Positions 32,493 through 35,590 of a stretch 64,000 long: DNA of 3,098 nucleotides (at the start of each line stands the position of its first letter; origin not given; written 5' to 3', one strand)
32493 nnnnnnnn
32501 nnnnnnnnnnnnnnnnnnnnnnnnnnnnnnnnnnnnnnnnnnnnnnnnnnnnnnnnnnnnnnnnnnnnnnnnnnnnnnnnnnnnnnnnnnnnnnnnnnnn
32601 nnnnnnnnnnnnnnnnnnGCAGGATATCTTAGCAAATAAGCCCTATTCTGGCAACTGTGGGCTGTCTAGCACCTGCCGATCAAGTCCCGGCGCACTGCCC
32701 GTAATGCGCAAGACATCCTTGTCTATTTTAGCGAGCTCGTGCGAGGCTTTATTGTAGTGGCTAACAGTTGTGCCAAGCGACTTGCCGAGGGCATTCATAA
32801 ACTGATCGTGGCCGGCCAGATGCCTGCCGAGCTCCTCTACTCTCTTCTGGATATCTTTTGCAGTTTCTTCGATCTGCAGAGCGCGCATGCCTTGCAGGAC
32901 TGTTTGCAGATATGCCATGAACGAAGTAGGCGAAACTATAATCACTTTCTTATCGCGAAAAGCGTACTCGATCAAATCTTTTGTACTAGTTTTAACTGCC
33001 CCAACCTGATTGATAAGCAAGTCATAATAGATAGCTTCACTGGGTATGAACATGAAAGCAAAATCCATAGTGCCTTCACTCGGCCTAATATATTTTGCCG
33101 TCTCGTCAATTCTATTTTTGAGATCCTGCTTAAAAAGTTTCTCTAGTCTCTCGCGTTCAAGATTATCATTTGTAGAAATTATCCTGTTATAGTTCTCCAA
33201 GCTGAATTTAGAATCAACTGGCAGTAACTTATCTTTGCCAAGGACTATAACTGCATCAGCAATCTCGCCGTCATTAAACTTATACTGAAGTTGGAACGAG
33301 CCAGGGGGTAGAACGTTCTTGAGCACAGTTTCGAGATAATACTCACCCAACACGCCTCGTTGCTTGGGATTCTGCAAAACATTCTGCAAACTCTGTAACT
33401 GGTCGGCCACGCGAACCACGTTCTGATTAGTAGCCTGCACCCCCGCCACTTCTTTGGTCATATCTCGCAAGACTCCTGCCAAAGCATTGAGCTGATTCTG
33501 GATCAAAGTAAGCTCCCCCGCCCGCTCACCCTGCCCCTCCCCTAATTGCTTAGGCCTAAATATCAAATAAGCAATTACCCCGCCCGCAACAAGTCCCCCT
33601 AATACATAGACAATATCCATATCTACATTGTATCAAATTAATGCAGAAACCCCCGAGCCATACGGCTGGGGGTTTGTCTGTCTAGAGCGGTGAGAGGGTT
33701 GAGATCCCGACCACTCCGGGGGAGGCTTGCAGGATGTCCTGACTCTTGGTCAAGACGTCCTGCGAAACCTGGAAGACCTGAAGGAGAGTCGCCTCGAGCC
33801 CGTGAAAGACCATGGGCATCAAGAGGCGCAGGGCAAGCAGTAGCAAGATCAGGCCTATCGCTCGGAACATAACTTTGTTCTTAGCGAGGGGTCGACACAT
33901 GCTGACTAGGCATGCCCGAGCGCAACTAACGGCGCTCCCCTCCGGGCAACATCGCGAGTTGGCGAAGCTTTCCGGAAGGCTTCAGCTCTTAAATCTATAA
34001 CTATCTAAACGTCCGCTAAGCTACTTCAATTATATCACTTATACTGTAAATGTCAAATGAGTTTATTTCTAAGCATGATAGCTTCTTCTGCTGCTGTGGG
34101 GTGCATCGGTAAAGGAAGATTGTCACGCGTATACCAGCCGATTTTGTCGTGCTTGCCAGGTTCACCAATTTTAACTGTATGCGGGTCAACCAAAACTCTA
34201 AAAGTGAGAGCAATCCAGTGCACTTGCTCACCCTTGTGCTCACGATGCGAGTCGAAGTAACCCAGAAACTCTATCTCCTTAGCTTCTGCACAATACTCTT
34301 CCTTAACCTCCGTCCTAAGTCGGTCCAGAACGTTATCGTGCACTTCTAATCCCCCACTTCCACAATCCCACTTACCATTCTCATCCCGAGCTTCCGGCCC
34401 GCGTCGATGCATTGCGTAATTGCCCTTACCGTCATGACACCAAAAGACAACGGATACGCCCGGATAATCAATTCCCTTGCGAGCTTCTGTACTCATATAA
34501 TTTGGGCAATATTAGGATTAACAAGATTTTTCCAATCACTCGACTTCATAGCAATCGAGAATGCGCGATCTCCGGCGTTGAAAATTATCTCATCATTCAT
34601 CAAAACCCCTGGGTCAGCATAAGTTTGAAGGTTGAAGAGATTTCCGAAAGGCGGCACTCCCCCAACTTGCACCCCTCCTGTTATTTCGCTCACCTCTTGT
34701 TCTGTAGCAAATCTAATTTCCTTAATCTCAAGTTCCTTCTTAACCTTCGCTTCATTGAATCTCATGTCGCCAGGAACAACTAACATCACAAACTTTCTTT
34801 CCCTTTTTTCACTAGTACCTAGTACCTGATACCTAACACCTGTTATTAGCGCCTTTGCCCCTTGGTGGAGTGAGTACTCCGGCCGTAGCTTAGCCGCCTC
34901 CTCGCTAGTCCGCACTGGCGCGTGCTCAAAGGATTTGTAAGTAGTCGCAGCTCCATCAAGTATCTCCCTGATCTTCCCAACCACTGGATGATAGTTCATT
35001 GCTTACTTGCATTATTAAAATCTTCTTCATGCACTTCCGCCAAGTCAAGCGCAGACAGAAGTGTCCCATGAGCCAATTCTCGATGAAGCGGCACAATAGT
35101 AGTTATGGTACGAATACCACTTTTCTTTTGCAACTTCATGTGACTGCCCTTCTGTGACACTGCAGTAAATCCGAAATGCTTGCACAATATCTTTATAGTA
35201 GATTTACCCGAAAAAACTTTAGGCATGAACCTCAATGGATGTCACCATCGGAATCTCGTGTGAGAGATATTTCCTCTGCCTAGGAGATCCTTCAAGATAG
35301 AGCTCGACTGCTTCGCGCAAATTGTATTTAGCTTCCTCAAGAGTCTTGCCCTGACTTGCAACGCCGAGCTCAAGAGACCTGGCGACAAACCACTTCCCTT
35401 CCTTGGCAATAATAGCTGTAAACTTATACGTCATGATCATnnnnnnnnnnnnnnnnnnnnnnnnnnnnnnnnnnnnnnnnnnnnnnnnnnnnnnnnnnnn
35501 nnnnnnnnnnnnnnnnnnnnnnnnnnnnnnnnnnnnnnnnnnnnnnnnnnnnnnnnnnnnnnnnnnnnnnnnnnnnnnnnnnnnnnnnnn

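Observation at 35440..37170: tRNA-Glu-adjacent GC-rich islet: HicBA, partial tRNA 5' repeat, zinc-ribbon protein, operator-controlled SemiSWEET and a thioredoxin-fold gene, interrupting the dcw neighbourhood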

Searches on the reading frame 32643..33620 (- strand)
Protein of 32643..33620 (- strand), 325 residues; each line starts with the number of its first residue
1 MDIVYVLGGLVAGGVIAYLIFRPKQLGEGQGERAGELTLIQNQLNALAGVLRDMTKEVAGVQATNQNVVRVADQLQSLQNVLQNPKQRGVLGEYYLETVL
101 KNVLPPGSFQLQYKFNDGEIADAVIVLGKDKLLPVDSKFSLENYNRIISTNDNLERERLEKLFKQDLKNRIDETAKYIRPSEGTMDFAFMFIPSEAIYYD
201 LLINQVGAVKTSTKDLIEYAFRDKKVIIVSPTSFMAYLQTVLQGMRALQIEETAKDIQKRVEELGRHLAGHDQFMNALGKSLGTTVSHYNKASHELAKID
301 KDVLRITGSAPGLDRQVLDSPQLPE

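Call 10: search_protein_families(library=pfam, proteins=[window:32643-33620:-], max_evalue=0.1)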
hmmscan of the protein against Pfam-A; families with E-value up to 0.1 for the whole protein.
window:32643-33620:- (325 aa): 11 families
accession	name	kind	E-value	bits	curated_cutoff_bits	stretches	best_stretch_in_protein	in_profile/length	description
PF02646.22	RmuC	-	1.7e-53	182.1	26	1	51-297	25-271/291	RmuC family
PF20667.3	Sec10_N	-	0.00078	20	27.4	0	239-307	9-76/118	Exocyst complex component Sec10, N-terminal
PF01358.24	PARP_regulatory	-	0.0023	17.4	25.4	1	65-168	126-226/292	Poly A polymerase regulatory subunit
PF21337.3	Peptidase_M17_N_1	-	0.0054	17.3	27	1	58-125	28-93/118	M17 aminopeptidase, N-terminal domain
PF06295.17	ZapG-like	-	0.011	16.2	33.5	0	249-298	32-81/123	Z-ring associated protein G-like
PF07515.17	TraI_2_C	-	0.03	14.8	27.3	0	225-269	34-80/126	Putative conjugal transfer nickase/helicase TraI C-term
PF04513.17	Baculo_PEP_C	-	0.031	14.8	38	0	40-73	83-116/140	Baculovirus polyhedron envelope protein, PEP, C terminus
PF07889.17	DUF1664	-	0.046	14.2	34.6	0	249-305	56-112/124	Protein of unknown function (DUF1664)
PF06419.17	COG6_N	-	0.058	14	27.4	0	36-83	41-88/114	Conserved oligomeric complex COG6, N-terminal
PF13838.12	Clathrin_H_link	-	0.085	13.3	27.8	0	59-95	26-63/66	Clathrin-H-link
PF02416.21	TatA_B_E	-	0.09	12.5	21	0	277-298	24-45/53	mttA/Hcf106 family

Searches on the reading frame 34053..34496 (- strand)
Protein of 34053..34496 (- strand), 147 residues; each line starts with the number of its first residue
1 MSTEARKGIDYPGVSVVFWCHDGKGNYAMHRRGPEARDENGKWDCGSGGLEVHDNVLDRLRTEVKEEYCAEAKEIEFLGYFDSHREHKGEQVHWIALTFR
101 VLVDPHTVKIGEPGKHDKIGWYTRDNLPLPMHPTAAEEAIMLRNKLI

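Call 10: search_protein_families(library=pfam, proteins=[window:34053-34496:-], max_evalue=0.1)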
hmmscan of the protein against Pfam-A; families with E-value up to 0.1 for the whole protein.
window:34053-34496:- (147 aa): 1 family
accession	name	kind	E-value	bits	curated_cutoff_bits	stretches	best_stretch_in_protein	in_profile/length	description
PF00293.34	NUDIX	-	7.3e-08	32.9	21.1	1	14-135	4-127/134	NUDIX domain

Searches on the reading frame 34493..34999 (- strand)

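Call 10: search_protein_families(library=pfam, proteins=[window:34493-34999:-], max_evalue=0.1)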
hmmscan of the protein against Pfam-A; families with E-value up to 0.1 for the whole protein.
window:34493-34999:- (168 aa): 1 family
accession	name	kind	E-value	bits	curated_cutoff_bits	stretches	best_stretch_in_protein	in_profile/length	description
PF04073.20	tRNA_edit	-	3e-22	79.4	25.5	1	26-158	1-122/123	Aminoacyl-tRNA editing domain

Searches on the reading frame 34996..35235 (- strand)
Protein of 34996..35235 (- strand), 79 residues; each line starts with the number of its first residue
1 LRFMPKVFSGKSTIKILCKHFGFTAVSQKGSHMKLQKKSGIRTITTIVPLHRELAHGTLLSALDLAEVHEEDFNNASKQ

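Call 10: search_protein_families(library=pfam, proteins=[window:34996-35235:-], max_evalue=0.1)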
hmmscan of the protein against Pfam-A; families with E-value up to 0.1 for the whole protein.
window:34996-35235:- (79 aa): 1 family
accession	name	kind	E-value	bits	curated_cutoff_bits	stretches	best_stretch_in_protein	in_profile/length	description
PF07927.17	HicA_toxin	-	1.3e-10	41.7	27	1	11-66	2-56/58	HicA toxin of bacterial toxin-antitoxin,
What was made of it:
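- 34996..35235 (-): hicA toxin gene (79 aa). Pfam HicA_toxin 1.3e-10, 41.7 bits against a cut-off of 27 (call 10).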

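Call 92: search_protein_families(library=padloc, proteins=[window:34996-35235:-], max_evalue=0.01)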
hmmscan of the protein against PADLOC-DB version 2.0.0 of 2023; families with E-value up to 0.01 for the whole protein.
window:34996-35235:- (79 aa): 0 families

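Call 93: search_protein_families(library=phrogs, proteins=[window:34996-35235:-], max_evalue=0.01)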
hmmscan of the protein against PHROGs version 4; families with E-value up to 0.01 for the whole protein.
window:34996-35235:- (79 aa): 1 family
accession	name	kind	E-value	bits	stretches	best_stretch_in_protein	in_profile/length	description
phrog_353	-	moron, auxiliary metabolic gene and host takeover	9e-06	26.7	1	10-72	7-69/73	toxin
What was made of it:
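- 34996..35235 (-): PHROG toxin family 9e-6 (call 93).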

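Call 94: search_protein_families(library=ncbifam, proteins=[window:34996-35235:-], max_evalue=0.01)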
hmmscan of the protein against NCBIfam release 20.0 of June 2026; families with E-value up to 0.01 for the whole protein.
window:34996-35235:- (79 aa): 0 families

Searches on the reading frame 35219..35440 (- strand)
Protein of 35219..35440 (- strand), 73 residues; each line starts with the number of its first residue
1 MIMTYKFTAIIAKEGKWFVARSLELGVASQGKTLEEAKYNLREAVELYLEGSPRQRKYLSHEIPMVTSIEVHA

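Call 10: search_protein_families(library=pfam, proteins=[window:35219-35440:-], max_evalue=0.1)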
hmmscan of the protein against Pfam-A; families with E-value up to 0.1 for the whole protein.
window:35219-35440:- (73 aa): 4 families
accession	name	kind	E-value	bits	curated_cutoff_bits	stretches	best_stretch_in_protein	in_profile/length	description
PF24113.1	DUF7387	-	4.1e-07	30.7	27.9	1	10-51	16-57/85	Family of unknown function (DUF7387)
PF21748.3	UPF0150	-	0.00025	21.3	27.3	1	15-49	18-53/64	UPF0150-like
PF15919.11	HicB_lk_antitox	-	0.0042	17.7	27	1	26-70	22-62/123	HicB_like antitoxin of bacterial toxin-antitoxin system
PF12910.14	PHD_like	-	0.063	13.7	27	1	4-49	55-100/141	Antitoxin of toxin-antitoxin, RelE / RelB, TA system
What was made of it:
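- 35219..35440 (-): hicB-like antitoxin gene (73 aa), overlapping hicA by 17 nt. Pfam DUF7387 4e-7, UPF0150 2.5e-4, HicB_lk_antitox 0.004 (call 10).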

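Call 92: search_protein_families(library=padloc, proteins=[window:35219-35440:-], max_evalue=0.01)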
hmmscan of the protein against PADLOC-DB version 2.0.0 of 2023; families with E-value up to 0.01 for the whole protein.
window:35219-35440:- (73 aa): 0 families

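Call 93: search_protein_families(library=phrogs, proteins=[window:35219-35440:-], max_evalue=0.01)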
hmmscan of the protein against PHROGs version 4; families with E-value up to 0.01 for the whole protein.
window:35219-35440:- (73 aa): 4 families
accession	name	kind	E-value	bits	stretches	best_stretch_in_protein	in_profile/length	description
phrog_13047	-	unknown function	1.2e-05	26.6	1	11-51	17-57/86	-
phrog_497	-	moron, auxiliary metabolic gene and host takeover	0.00014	22.4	1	3-57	9-65/342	toxin-antitoxin system HicB-like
phrog_11958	-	unknown function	0.00069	20.8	1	26-51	26-51/84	-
phrog_12841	-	unknown function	0.0033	18.8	1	12-51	14-52/106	-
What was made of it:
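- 35219..35440 (-): PHROG HicB-like 1.4e-4 (call 93).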

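Call 94: search_protein_families(library=ncbifam, proteins=[window:35219-35440:-], max_evalue=0.01)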
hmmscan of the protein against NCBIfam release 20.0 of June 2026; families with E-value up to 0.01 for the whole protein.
window:35219-35440:- (73 aa): 0 families
